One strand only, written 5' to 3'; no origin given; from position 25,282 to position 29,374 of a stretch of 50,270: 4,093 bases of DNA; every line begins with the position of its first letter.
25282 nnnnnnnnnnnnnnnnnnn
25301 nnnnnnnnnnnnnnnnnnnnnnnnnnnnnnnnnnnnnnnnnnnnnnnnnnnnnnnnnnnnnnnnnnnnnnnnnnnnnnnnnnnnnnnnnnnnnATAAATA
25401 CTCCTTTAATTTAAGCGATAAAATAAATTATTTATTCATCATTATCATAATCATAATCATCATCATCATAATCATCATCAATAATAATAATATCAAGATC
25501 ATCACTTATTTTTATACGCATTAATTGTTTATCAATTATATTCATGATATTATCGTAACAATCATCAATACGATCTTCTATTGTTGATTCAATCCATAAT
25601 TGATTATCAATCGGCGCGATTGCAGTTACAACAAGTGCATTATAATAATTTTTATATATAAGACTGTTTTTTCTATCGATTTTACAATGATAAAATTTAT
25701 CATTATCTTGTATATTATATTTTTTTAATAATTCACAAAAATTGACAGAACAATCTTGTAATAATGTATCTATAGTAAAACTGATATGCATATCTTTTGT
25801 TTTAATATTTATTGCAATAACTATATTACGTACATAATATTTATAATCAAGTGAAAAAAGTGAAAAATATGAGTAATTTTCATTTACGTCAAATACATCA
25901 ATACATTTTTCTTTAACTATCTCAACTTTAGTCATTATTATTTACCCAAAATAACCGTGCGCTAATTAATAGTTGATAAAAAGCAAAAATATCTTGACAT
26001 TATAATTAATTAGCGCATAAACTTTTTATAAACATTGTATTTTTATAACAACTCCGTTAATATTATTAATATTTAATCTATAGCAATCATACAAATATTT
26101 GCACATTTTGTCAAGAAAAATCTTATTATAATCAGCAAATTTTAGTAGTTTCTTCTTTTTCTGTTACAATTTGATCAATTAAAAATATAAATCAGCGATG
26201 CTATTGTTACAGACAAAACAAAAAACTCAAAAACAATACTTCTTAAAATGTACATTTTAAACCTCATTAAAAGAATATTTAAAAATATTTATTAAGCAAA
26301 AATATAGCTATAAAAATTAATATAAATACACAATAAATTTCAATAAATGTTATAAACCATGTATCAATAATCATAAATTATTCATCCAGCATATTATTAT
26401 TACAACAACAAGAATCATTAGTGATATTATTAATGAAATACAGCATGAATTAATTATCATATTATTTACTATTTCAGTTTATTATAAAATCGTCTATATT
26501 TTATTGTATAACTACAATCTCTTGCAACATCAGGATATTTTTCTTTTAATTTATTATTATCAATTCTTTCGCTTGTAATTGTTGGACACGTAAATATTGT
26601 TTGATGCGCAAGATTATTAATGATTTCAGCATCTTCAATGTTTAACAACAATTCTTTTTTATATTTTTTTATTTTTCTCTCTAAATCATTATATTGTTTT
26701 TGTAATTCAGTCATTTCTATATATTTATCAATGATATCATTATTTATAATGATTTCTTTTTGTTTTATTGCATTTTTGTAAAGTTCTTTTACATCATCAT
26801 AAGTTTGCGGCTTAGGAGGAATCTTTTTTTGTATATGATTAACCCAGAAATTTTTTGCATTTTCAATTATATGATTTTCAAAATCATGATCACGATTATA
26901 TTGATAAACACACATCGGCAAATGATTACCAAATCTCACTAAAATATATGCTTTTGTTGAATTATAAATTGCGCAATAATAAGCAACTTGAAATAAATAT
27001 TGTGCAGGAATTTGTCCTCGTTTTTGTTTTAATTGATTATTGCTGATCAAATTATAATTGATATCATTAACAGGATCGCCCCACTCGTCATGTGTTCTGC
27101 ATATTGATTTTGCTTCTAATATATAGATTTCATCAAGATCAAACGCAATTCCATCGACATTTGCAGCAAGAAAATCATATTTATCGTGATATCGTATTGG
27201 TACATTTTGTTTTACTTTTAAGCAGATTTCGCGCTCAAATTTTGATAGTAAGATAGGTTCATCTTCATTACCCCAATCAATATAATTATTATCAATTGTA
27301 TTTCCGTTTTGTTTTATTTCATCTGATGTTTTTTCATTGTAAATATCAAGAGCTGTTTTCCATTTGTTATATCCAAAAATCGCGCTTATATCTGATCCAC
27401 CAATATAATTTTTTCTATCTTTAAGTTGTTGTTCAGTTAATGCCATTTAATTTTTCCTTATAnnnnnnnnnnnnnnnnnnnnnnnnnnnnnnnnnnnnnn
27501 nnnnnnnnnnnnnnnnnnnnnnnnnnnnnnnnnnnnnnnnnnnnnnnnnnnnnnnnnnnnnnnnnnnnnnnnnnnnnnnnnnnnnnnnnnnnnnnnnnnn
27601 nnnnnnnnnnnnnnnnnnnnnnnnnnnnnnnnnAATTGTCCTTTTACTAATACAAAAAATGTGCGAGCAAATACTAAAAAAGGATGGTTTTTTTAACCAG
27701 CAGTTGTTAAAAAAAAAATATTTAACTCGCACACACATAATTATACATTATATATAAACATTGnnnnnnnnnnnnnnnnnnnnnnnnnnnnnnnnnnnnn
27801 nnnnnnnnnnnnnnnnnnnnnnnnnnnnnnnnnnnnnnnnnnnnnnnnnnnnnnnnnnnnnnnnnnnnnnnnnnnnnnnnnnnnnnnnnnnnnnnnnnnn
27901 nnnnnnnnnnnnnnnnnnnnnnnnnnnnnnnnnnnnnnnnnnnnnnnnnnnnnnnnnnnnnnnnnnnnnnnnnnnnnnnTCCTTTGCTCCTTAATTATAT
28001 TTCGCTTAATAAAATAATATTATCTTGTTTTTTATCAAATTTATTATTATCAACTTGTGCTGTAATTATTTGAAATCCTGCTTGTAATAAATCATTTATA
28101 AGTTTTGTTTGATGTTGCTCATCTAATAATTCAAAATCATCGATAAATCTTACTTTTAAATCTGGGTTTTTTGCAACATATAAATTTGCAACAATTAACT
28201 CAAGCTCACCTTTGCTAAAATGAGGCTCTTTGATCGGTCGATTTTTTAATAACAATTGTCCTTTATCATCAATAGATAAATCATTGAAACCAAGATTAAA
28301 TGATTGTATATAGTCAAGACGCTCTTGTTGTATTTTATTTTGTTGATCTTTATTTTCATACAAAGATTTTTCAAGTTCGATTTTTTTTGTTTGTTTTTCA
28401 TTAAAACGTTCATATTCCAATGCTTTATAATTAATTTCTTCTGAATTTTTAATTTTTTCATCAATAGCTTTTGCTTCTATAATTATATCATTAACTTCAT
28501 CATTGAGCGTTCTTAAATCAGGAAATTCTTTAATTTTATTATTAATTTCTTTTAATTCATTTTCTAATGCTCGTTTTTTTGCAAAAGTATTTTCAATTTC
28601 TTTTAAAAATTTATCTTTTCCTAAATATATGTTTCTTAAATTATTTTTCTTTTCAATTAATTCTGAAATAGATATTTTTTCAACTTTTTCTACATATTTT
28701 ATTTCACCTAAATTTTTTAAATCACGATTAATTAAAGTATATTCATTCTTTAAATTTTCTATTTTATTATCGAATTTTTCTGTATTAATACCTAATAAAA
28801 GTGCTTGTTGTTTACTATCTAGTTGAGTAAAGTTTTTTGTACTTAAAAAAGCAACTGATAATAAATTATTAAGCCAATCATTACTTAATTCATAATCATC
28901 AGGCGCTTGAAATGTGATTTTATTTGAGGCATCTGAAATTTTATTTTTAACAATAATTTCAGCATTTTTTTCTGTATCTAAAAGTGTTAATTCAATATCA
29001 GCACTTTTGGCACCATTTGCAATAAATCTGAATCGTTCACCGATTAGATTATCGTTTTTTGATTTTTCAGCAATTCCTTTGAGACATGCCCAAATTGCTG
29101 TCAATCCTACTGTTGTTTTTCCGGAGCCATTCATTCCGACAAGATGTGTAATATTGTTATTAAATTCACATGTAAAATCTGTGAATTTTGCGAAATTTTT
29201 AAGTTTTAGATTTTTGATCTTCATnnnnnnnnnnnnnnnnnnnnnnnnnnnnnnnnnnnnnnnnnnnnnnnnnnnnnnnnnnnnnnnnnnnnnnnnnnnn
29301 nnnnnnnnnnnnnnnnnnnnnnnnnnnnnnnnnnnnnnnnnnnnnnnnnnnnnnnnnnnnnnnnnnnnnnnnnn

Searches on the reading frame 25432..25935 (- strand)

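Call 60: search_protein_families(library=pfam, proteins=[window:25432-25935:-], max_evalue=0.01)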
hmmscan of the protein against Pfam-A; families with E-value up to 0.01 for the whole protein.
window:25432-25935:- (167 aa): 1 family
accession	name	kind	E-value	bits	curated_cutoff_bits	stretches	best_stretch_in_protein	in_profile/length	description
PF22026.2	Alpha-amylase_C_2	-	0.006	17.4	27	1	36-94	22-78/78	Alpha-amylase C-terminal domain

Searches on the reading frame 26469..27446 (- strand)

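Call 60: search_protein_families(library=pfam, proteins=[window:26469-27446:-], max_evalue=0.01)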
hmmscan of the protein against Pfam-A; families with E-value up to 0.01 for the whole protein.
window:26469-27446:- (325 aa): 1 family
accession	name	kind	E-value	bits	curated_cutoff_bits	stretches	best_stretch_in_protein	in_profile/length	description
PF09588.16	YqaJ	-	3.6e-21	76.4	22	1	8-160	3-146/150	YqaJ-like viral recombinase domain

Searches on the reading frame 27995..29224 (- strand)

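Call 9: search_protein_families(library=phrogs, proteins=[window:27995-29224:-], max_evalue=0.001)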
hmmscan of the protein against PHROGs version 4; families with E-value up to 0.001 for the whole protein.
window:27995-29224:- (409 aa): 3 families
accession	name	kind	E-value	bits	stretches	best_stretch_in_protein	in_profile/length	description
phrog_1499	-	unknown function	7.9e-25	89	1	1-394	3-411/427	-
phrog_7507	-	unknown function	6.4e-10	39.9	1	1-324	2-263/483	-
phrog_8323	-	unknown function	3.8e-06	26.7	1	1-251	49-280/623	-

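Call 60: search_protein_families(library=pfam, proteins=[window:27995-29224:-], max_evalue=0.01)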
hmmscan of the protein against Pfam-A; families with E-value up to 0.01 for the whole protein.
window:27995-29224:- (409 aa): 5 families
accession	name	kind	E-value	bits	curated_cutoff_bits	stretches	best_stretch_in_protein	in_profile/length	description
PF13175.12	AAA_15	-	3.8e-07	30.5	32.1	1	1-284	1-292/374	AAA ATPase domain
PF13514.12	AAA_27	-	4.3e-07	30.2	22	1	1-60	1-62/206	AAA domain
PF13476.12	AAA_23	-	4.8e-07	31.1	27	1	6-256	2-177/201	AAA domain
PF02463.25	SMC_N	-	1.6e-05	24.9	40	1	3-402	2-208/220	RecF/RecN/SMC N terminal domain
PF13555.12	AAA_29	-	0.0014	18.7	27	1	4-39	2-38/61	P-loop containing region of AAA domain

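Call 62: search_protein_families(library=padloc, proteins=[window:27995-29224:-], max_evalue=0.001)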
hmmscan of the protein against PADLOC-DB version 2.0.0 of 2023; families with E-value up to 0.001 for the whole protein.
window:27995-29224:- (409 aa): 28 families (the best 25 are shown)
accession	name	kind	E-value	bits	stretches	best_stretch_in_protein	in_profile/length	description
PDLC00271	PtuA1|PtuA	-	5.1e-14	50.6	1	1-100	1-100/421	AAA ATPase domain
PDLC00278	PtuA1|PtuA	-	3.2e-12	44.4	1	1-76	1-78/436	AAA ATPase domain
PDLC00310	PtuA1|PtuA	-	3.8e-10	37.4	1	1-84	1-75/443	AAA ATPase domain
PDLC00267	PtuA1|PtuA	-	2.4e-09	34.8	1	1-44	1-43/438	AAA ATPase domain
PDLC00299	PtuA1|PtuA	-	3.2e-09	34.3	1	2-100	54-156/535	AAA ATPase domain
PDLC00277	PtuA1|PtuA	-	7.4e-09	33.3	1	1-57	1-56/423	AAA ATPase domain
PDLC00311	PtuA1|PtuA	-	1.2e-08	32.4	1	1-101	1-94/455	AAA ATPase domain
PDLC04213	HEC-02A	-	1.9e-08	32.2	1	1-185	1-184/337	-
PDLC00096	GajA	-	2.4e-08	31.2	1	1-97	1-98/630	AAA ATPase domain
PDLC02981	AriAB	-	3e-08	30.8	1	1-234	1-224/694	-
PDLC00298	PtuA1|PtuA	-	4.3e-08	30.6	1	1-48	1-47/423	AAA ATPase domain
PDLC00279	PtuA1|PtuA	-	1.1e-07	29.3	1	1-59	4-61/416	AAA ATPase domain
PDLC02714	PbeC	-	1.8e-07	28.4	1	1-65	1-70/651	PbeC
PDLC02979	AriA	-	3.4e-07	28.4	1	1-323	1-284/373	-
PDLC04135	mad3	-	9.8e-07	26.6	1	2-253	1-228/374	mads_3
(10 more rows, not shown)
